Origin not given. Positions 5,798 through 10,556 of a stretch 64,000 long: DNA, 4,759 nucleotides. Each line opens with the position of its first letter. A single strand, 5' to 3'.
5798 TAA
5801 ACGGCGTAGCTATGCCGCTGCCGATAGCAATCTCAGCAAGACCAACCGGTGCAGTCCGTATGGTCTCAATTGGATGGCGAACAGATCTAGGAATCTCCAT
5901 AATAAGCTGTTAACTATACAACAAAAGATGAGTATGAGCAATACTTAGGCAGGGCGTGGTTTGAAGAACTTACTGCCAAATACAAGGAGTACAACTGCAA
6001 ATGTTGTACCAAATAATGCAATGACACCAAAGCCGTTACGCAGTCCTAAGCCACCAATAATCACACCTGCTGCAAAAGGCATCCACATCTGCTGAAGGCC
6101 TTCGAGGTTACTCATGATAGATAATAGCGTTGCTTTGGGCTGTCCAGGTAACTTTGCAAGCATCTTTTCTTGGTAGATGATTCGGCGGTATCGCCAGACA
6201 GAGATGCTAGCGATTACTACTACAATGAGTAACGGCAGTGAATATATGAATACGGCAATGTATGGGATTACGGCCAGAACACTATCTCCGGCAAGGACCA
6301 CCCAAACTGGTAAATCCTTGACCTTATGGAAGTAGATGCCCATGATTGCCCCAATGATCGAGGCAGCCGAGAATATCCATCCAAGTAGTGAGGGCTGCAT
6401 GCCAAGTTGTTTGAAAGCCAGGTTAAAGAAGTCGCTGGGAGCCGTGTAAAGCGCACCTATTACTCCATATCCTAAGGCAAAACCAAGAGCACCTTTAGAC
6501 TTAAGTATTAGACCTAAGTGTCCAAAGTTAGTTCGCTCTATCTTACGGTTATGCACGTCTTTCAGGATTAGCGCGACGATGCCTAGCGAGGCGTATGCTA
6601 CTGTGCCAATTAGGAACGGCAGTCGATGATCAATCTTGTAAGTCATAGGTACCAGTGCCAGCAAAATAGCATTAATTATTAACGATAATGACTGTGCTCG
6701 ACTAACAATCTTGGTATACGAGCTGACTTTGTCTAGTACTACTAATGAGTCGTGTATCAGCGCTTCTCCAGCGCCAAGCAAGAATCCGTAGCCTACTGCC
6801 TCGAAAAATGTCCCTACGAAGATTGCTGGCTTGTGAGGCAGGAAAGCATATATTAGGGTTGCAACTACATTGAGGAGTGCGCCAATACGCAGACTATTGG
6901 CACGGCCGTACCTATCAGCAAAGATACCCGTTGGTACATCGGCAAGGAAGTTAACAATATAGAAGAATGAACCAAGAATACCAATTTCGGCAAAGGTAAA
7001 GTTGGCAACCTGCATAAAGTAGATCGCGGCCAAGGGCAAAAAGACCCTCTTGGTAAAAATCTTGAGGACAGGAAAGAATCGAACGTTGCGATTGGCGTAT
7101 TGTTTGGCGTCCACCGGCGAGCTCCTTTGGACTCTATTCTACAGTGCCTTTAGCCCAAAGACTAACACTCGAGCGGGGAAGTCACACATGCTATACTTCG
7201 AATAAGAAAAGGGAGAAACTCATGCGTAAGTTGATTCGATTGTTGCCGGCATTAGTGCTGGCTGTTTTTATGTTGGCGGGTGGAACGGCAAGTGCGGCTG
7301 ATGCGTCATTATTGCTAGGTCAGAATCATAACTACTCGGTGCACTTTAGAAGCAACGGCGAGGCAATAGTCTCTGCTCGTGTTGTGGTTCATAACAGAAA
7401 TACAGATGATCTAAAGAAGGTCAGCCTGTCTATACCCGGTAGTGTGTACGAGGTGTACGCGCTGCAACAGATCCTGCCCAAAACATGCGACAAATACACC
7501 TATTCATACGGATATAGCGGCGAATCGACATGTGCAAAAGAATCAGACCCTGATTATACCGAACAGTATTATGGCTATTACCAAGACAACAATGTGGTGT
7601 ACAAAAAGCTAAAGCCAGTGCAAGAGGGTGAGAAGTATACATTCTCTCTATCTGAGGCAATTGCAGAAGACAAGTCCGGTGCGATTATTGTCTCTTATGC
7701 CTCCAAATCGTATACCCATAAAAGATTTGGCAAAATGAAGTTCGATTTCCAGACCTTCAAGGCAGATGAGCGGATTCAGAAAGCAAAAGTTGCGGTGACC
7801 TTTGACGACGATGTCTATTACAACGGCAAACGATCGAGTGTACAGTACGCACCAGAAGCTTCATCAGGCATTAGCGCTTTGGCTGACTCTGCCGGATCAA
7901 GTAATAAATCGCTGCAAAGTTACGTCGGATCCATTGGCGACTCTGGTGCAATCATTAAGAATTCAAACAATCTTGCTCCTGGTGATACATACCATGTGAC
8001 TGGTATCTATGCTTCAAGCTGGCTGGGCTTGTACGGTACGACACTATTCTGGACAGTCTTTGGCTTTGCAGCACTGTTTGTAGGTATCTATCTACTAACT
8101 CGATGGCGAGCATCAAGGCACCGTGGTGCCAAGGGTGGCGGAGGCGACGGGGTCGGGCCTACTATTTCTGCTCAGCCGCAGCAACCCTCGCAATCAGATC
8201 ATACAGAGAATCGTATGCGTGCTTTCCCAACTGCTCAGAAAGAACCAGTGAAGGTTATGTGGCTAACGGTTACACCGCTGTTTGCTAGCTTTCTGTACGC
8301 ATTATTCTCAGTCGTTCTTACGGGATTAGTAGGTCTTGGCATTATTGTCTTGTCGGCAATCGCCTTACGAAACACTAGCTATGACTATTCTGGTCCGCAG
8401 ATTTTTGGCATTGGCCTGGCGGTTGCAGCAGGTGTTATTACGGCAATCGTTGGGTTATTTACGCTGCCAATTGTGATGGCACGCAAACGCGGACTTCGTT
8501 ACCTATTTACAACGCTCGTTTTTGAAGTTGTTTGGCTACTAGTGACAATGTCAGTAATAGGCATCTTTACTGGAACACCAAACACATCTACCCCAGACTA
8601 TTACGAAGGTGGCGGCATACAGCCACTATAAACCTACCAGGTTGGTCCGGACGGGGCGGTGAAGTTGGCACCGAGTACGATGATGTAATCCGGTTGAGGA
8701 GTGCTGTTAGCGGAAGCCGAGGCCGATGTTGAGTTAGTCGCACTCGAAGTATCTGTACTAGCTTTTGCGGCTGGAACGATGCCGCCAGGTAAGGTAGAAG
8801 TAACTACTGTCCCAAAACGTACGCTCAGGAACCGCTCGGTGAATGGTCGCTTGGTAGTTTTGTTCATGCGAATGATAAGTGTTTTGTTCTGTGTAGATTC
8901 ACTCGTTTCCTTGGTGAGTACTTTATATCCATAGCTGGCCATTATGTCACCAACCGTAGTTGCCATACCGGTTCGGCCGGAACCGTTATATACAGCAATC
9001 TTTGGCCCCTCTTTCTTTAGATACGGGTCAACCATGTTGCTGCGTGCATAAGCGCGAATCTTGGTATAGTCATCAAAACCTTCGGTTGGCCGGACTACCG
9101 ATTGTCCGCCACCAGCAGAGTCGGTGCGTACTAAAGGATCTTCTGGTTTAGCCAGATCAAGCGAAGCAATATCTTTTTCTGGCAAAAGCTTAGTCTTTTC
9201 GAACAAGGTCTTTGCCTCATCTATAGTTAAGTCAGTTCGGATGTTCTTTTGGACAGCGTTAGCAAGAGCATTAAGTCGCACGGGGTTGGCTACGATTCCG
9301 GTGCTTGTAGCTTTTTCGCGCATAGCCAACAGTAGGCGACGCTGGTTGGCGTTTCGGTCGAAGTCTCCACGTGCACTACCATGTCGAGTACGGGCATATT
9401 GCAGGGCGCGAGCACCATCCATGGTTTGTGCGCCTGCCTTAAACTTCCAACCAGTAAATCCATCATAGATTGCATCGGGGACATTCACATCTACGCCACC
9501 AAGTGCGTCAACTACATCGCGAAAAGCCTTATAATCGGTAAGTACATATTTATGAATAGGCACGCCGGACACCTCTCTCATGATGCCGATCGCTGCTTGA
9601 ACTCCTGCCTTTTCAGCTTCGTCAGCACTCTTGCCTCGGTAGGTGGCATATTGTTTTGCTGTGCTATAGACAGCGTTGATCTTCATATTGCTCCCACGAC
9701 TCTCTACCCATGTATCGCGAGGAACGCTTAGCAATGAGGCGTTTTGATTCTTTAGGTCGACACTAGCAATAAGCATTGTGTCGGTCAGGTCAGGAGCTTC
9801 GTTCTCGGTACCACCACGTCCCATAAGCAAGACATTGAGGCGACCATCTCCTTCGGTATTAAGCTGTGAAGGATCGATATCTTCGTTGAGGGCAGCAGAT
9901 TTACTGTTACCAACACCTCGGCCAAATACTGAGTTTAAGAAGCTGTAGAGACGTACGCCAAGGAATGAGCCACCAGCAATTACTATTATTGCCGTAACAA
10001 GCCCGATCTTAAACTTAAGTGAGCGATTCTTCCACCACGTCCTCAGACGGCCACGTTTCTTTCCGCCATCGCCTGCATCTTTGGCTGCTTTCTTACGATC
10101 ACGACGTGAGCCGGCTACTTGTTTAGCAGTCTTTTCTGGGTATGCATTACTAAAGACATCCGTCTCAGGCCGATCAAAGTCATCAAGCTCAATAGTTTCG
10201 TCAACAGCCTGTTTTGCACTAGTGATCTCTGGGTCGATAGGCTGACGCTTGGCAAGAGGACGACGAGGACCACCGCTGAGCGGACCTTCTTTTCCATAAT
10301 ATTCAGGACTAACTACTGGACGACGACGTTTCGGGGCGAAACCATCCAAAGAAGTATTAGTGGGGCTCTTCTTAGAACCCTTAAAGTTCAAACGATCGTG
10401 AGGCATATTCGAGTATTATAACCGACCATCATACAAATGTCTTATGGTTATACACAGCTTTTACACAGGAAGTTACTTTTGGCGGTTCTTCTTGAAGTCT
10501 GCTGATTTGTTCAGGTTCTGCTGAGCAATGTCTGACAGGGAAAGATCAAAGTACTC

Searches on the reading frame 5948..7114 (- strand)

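Call 69: search_protein_families(library=pfam, proteins=[window:5948-7114:-], max_evalue=0.00001)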
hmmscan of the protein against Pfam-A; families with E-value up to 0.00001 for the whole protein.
window:5948-7114:- (389 aa): 1 family
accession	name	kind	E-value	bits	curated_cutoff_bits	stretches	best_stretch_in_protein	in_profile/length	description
PF07690.21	MFS_1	-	1.8e-16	60.5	33.4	1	20-302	10-302/347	Major Facilitator Superfamily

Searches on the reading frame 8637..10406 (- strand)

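Call 69: search_protein_families(library=pfam, proteins=[window:8637-10406:-], max_evalue=0.00001)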
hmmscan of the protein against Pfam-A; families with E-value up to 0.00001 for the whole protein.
window:8637-10406:- (590 aa): 2 families
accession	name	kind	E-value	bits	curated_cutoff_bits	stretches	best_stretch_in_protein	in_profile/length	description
PF03816.19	LytR_cpsA_psr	-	1.5e-37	129.5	24.6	1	208-366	2-148/150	LytR_cpsA_psr family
PF13399.11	LytR_C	-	1e-06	30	22.2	1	469-513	3-47/86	LytR cell envelope-related transcriptional attenuator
